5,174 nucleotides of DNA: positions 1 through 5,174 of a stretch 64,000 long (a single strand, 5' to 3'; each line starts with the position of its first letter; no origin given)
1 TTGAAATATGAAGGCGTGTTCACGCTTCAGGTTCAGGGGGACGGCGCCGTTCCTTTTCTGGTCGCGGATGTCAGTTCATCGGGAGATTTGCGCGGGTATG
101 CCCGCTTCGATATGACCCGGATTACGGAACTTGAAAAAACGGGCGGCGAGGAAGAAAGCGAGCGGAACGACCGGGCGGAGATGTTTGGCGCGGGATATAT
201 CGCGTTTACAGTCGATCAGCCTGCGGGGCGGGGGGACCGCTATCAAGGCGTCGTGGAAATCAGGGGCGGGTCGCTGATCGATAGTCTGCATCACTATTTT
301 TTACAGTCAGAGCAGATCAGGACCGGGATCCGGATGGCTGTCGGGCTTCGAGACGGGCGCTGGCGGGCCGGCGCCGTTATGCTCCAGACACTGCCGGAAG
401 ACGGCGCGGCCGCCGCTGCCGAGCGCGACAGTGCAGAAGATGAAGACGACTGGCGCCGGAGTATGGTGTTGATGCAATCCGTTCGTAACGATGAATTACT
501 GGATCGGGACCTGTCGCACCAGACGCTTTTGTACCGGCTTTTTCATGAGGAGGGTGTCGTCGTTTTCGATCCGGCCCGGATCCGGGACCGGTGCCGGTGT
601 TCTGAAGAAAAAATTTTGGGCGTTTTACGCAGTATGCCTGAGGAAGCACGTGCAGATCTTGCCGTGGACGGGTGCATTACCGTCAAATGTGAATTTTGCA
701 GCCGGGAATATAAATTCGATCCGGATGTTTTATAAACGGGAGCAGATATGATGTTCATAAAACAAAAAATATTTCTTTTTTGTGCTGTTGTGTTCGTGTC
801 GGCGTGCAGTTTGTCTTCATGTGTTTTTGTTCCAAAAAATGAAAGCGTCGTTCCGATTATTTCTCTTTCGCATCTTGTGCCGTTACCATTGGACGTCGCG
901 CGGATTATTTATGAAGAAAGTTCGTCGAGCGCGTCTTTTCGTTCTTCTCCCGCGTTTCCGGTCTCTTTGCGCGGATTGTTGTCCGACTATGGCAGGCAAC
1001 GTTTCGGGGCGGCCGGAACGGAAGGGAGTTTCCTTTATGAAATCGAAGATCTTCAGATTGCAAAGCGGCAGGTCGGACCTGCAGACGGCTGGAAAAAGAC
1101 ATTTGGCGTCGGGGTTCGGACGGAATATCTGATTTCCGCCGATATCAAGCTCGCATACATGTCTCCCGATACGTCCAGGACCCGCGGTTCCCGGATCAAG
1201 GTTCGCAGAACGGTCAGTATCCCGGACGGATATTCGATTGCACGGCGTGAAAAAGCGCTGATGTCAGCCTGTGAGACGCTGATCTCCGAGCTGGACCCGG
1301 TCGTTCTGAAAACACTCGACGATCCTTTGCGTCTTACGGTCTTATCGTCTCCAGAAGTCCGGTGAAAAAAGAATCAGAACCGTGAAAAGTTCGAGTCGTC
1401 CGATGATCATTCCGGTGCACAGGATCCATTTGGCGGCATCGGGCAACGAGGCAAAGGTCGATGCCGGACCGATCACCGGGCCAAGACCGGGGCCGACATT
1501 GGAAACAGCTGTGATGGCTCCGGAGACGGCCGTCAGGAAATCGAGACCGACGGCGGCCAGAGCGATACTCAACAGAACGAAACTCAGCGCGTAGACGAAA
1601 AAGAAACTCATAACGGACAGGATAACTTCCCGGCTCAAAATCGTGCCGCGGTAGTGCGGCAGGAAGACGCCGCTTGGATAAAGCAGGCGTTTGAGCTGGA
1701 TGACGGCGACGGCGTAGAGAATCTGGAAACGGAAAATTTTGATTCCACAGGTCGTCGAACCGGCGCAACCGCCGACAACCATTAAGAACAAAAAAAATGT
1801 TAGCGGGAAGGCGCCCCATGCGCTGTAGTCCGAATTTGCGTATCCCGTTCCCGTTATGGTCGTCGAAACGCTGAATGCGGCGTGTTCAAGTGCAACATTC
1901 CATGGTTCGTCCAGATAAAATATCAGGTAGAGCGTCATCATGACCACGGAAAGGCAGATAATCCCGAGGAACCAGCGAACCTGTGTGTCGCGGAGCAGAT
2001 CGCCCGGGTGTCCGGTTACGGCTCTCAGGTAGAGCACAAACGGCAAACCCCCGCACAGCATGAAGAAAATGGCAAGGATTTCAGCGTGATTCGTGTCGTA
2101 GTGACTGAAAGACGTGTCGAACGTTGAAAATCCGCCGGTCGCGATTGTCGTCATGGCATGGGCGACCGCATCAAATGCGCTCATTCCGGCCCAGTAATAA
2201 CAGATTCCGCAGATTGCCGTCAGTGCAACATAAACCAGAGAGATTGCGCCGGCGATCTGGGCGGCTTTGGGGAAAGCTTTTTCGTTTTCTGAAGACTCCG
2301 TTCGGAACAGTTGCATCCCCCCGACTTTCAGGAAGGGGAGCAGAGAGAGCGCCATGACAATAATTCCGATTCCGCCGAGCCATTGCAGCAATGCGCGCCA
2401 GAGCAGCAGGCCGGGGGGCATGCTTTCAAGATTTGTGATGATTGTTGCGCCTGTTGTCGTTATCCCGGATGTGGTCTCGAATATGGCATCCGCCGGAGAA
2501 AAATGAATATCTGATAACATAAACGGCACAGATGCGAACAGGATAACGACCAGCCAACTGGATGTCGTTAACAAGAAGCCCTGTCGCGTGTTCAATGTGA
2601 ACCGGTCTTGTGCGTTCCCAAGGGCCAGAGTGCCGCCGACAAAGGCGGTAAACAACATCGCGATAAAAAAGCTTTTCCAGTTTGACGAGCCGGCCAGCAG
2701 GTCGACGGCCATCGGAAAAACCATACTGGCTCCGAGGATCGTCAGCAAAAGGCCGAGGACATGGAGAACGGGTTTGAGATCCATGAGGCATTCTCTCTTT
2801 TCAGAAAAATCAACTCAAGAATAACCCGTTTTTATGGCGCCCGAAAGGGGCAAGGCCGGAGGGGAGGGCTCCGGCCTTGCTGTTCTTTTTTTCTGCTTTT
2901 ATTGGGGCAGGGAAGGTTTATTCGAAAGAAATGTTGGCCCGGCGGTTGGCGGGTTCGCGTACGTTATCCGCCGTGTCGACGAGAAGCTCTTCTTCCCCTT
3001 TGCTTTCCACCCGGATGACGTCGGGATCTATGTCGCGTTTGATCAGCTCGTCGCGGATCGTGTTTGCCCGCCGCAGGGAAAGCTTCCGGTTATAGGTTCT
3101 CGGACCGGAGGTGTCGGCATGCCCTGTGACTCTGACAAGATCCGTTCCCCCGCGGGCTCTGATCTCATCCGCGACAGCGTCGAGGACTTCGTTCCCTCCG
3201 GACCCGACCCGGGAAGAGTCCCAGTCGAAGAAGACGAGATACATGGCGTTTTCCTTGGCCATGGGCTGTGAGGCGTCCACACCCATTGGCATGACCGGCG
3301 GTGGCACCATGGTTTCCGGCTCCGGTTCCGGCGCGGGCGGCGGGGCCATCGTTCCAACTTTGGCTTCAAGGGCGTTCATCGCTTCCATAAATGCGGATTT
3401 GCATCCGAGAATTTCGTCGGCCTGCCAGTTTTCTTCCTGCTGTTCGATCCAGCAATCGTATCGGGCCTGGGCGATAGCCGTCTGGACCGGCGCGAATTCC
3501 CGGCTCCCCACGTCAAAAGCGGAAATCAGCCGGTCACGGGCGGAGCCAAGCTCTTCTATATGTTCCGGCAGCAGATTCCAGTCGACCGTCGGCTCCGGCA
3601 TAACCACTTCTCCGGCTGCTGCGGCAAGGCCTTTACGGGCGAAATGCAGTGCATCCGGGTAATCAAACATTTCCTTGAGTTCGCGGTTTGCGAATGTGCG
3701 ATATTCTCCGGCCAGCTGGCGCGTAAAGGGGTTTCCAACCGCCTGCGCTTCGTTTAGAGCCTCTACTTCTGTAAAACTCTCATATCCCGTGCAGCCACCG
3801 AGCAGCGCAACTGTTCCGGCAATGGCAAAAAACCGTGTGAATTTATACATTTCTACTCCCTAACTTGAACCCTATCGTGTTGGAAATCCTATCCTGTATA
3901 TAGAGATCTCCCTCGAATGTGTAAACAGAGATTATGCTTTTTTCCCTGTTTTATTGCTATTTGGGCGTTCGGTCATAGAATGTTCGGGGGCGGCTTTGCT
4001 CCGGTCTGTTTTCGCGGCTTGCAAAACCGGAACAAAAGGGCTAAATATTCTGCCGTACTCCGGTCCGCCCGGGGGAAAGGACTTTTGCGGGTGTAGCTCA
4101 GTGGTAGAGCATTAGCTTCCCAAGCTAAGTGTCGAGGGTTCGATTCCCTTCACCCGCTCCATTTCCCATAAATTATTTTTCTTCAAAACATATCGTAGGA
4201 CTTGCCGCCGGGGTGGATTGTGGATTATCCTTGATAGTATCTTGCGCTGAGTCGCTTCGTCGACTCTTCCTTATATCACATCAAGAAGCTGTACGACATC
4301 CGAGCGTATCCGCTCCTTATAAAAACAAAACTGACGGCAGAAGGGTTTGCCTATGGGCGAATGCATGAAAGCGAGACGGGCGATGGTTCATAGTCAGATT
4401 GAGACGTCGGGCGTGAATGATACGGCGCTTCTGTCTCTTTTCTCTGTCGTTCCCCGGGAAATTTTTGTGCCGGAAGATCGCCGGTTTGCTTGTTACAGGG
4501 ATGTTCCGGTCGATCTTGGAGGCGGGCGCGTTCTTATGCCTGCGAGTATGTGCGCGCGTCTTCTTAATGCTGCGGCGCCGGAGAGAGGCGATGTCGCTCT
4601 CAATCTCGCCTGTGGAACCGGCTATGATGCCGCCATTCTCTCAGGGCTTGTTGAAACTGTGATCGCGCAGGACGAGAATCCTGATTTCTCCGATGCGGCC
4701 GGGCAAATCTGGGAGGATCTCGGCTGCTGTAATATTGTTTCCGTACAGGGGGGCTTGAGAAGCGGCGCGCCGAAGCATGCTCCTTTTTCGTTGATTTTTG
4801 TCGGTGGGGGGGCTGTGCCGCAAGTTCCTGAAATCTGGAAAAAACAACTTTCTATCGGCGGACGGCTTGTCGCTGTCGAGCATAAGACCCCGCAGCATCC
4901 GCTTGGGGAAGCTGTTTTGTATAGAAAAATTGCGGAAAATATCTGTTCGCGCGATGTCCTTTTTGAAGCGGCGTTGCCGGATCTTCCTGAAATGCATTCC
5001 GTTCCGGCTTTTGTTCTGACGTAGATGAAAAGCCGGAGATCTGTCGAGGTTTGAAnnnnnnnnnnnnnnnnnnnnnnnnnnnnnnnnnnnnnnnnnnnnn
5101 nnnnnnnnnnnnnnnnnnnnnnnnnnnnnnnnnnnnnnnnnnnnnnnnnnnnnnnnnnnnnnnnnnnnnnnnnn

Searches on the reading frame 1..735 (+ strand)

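Call 17: search_protein_families(library=pfam, proteins=[window:1-735:+], max_evalue=0.0001)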
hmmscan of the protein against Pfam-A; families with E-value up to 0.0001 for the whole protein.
window:1-735:+ (244 aa): 1 family
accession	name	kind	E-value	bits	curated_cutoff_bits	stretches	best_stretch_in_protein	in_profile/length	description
PF01430.24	HSP33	-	3.7e-52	177.9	21.4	1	1-240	55-273/273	Hsp33 protein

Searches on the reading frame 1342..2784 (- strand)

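Call 17: search_protein_families(library=pfam, proteins=[window:1342-2784:-], max_evalue=0.0001)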
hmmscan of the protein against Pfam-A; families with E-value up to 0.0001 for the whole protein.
window:1342-2784:- (480 aa): 1 family
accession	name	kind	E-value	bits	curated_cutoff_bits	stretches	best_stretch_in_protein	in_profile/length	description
PF02386.22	TrkH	-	7.1e-65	219.8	27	1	38-474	4-491/502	Cation transport protein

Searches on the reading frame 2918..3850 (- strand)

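Call 17: search_protein_families(library=pfam, proteins=[window:2918-3850:-], max_evalue=0.0001)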
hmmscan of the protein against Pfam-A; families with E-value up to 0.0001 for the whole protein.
window:2918-3850:- (310 aa): 1 family
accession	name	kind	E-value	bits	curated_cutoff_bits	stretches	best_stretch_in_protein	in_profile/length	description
PF00691.25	OmpA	-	8.2e-15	55.4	27.2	1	207-303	1-98/98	OmpA family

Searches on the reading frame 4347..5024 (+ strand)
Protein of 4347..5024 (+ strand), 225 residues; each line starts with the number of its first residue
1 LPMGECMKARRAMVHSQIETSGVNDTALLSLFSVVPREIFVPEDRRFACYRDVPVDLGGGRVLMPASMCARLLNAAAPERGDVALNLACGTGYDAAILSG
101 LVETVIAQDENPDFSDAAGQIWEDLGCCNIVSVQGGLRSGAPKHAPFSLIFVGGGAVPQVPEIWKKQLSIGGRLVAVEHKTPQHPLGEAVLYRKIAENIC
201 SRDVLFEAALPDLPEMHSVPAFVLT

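Call 17: search_protein_families(library=pfam, proteins=[window:4347-5024:+], max_evalue=0.0001)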
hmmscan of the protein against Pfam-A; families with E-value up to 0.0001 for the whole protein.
window:4347-5024:+ (225 aa): 1 family
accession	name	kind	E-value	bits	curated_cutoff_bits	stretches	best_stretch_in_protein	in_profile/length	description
PF01135.25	PCMT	-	2.2e-21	77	20.3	1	11-178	4-174/210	Protein-L-isoaspartate(D-aspartate) O-methyltransferase (PCMT)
